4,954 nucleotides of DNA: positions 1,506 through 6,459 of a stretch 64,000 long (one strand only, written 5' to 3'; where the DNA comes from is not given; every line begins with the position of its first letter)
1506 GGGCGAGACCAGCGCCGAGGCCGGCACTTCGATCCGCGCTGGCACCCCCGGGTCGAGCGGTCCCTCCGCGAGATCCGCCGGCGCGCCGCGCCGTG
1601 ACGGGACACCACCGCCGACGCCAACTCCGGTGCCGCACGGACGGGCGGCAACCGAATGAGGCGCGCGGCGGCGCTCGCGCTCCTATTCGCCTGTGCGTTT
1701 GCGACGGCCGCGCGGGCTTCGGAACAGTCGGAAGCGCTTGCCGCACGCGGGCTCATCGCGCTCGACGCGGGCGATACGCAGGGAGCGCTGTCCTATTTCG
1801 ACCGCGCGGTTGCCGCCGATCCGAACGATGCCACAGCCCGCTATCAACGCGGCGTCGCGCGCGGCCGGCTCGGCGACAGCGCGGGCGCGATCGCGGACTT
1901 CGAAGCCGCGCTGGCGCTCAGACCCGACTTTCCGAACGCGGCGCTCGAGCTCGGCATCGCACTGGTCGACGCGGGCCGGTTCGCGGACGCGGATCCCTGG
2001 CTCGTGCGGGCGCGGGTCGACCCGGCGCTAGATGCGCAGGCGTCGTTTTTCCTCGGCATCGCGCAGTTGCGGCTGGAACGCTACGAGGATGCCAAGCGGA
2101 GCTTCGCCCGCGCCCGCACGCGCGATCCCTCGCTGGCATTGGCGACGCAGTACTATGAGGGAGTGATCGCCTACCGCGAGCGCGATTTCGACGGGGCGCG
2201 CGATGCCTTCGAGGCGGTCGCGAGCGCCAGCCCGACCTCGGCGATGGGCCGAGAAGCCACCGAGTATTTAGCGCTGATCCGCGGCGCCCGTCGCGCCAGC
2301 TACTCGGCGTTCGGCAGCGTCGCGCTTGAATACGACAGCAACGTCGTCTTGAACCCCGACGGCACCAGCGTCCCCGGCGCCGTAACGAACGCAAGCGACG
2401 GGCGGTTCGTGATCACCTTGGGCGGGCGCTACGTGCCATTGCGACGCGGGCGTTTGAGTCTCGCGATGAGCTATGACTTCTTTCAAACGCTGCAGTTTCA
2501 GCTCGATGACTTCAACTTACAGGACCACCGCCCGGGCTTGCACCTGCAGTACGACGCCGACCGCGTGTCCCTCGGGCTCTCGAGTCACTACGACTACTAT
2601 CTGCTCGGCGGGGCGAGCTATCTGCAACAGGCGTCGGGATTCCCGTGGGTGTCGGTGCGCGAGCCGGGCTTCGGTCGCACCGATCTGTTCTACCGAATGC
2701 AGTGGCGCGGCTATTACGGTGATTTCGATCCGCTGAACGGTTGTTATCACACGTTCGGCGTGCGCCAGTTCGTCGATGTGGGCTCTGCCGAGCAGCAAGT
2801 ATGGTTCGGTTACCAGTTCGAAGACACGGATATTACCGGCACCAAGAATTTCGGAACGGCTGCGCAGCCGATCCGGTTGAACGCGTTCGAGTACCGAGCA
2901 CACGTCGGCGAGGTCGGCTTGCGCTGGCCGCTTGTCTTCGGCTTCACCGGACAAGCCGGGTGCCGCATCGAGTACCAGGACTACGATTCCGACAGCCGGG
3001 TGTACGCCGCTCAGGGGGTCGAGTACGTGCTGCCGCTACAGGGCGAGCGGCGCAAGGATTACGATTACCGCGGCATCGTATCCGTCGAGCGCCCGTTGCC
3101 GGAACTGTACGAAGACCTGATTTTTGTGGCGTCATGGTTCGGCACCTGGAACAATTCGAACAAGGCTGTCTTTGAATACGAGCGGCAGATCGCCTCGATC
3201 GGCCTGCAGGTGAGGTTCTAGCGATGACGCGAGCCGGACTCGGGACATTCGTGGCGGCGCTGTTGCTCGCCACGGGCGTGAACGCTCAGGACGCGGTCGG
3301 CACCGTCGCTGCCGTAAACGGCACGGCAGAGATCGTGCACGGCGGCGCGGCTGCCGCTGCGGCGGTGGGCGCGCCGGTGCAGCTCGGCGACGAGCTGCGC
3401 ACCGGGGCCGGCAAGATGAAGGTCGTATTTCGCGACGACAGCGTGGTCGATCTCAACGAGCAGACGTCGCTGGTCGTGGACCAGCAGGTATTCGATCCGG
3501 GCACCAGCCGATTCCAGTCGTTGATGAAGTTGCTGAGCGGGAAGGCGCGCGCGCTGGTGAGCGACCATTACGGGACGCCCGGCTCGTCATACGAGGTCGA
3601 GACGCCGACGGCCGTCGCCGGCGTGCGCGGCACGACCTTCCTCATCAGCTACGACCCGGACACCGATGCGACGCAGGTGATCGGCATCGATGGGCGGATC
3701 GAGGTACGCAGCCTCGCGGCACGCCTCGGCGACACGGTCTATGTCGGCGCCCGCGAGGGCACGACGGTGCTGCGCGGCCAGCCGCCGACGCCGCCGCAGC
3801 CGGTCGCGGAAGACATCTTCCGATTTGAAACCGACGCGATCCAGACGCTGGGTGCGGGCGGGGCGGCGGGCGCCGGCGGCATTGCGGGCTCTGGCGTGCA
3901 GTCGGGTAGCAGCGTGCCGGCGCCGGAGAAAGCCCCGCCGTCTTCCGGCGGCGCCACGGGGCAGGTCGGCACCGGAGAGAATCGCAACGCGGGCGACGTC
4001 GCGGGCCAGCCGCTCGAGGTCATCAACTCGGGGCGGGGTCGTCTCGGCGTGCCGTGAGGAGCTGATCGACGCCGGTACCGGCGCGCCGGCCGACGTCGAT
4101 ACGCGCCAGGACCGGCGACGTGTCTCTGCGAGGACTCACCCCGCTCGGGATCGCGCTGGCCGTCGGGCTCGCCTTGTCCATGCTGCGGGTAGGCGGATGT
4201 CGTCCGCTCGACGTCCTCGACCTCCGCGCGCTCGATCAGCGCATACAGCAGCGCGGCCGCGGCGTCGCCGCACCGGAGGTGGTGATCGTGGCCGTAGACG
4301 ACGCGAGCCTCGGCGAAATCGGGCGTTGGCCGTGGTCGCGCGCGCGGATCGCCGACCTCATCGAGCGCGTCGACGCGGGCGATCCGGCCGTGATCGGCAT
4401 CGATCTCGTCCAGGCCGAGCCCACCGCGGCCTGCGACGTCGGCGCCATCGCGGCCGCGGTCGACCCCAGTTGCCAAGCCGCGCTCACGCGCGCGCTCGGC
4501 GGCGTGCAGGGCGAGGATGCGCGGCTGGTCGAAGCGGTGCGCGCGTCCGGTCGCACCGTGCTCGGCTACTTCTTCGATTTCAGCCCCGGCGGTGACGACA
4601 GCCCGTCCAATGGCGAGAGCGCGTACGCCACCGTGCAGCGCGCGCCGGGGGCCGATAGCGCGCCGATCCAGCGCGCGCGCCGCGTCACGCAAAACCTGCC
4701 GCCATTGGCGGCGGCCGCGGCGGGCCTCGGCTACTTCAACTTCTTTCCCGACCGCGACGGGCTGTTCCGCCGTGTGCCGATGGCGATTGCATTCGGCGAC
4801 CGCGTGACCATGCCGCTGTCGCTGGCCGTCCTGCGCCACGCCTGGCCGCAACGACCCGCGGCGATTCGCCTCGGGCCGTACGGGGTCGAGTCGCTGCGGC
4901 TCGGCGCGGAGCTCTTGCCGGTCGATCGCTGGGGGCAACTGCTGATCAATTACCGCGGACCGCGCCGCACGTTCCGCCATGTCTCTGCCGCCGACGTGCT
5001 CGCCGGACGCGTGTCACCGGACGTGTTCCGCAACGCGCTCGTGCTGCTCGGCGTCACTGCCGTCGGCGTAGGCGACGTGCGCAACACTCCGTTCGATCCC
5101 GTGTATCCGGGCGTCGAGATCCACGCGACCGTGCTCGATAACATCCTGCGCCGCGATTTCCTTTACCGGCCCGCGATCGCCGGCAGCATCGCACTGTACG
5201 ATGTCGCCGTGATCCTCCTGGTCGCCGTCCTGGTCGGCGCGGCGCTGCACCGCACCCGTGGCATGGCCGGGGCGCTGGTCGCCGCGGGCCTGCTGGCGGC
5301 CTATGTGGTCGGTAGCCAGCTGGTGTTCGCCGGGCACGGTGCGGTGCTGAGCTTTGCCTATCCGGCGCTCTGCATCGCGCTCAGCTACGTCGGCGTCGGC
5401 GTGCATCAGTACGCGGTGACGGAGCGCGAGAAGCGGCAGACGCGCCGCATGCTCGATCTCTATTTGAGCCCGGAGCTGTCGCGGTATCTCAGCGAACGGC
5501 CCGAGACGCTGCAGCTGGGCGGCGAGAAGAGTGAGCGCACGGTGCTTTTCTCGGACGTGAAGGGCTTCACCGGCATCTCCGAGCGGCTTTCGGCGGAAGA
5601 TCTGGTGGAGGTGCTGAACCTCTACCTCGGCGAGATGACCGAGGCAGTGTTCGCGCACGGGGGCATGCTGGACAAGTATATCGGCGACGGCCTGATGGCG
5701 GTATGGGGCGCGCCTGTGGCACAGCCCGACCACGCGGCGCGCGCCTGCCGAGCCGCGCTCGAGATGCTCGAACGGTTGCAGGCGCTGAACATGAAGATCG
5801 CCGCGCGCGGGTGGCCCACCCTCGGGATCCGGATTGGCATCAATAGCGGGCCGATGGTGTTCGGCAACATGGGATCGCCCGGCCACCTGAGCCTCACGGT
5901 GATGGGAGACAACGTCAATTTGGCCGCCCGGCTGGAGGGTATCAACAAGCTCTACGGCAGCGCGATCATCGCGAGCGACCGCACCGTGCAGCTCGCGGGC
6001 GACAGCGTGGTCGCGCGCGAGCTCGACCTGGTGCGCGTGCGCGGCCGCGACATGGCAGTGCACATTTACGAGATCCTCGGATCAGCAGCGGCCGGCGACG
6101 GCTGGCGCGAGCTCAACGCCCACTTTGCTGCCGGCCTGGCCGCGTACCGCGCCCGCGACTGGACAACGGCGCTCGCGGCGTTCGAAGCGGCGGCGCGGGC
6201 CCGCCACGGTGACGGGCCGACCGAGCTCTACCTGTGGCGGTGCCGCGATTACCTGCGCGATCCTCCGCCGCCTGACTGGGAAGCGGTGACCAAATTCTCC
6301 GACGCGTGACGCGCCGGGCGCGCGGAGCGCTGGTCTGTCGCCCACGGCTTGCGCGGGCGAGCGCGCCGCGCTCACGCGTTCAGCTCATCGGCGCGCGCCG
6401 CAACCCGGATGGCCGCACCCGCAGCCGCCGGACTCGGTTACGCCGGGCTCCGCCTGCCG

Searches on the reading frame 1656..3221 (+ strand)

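Call 47: search_protein_families(library=pfam, proteins=[window:1656-3221:+], max_evalue=0.00001)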
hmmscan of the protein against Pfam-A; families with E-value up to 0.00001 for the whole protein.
window:1656-3221:+ (521 aa): 10 families
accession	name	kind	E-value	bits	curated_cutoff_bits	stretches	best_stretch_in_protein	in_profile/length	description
PF07719.23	TPR_2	-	3.8e-22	77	27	0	26-58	2-34/34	Tetratricopeptide repeat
PF13432.12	TPR_16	-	9.4e-18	64.8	32.7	1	133-196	3-65/65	Tetratricopeptide repeat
PF00515.34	TPR_1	-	1.3e-16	60.1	27.8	0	59-92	1-34/34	Tetratricopeptide repeat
PF14559.12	TPR_19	-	1.3e-12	48.3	25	0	73-116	5-48/68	Tetratricopeptide repeat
PF13181.12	TPR_8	-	2.8e-11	43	25.7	0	59-91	1-33/34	Tetratricopeptide repeat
PF13371.12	TPR_9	-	1.6e-10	41.3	35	1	34-95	4-65/73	Tetratricopeptide repeat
PF13414.12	TPR_11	-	4.4e-10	39.5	26.8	0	72-105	7-40/42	TPR repeat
PF13428.12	TPR_14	-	6.2e-10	39.2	23.5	0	26-66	2-42/44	Tetratricopeptide repeat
PF13431.12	TPR_17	-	1.6e-08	34.6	24.4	0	47-79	1-33/34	Tetratricopeptide repeat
PF13174.12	TPR_6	-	3e-07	31.1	26.3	0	165-195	3-33/33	Tetratricopeptide repeat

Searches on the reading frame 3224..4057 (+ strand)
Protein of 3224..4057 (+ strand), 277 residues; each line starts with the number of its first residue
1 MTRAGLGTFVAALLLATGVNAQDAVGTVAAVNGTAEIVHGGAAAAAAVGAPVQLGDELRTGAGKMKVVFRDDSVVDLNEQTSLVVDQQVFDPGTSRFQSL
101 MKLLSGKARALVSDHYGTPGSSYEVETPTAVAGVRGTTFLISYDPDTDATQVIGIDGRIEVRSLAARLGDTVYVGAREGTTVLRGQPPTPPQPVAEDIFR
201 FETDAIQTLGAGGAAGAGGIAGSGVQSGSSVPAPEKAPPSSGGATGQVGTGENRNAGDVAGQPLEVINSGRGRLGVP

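Call 47: search_protein_families(library=pfam, proteins=[window:3224-4057:+], max_evalue=0.00001)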
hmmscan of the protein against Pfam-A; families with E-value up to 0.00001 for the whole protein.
window:3224-4057:+ (277 aa): 1 family
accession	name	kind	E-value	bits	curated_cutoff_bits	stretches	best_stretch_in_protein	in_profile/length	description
PF04773.18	FecR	-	7e-14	52.5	24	1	56-159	1-96/97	FecR protein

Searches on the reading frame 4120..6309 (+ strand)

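Call 47: search_protein_families(library=pfam, proteins=[window:4120-6309:+], max_evalue=0.00001)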
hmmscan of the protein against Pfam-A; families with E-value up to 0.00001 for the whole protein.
window:4120-6309:+ (729 aa): 2 families
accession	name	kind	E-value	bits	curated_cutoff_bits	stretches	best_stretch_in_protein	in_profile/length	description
PF05226.16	CHASE2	-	2.1e-60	204.9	26.3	1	16-373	3-255/257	CHASE2 domain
PF00211.25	Guanylate_cyc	-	2.7e-20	73.2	21.9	1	472-644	8-174/183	Adenylate and Guanylate cyclase catalytic domain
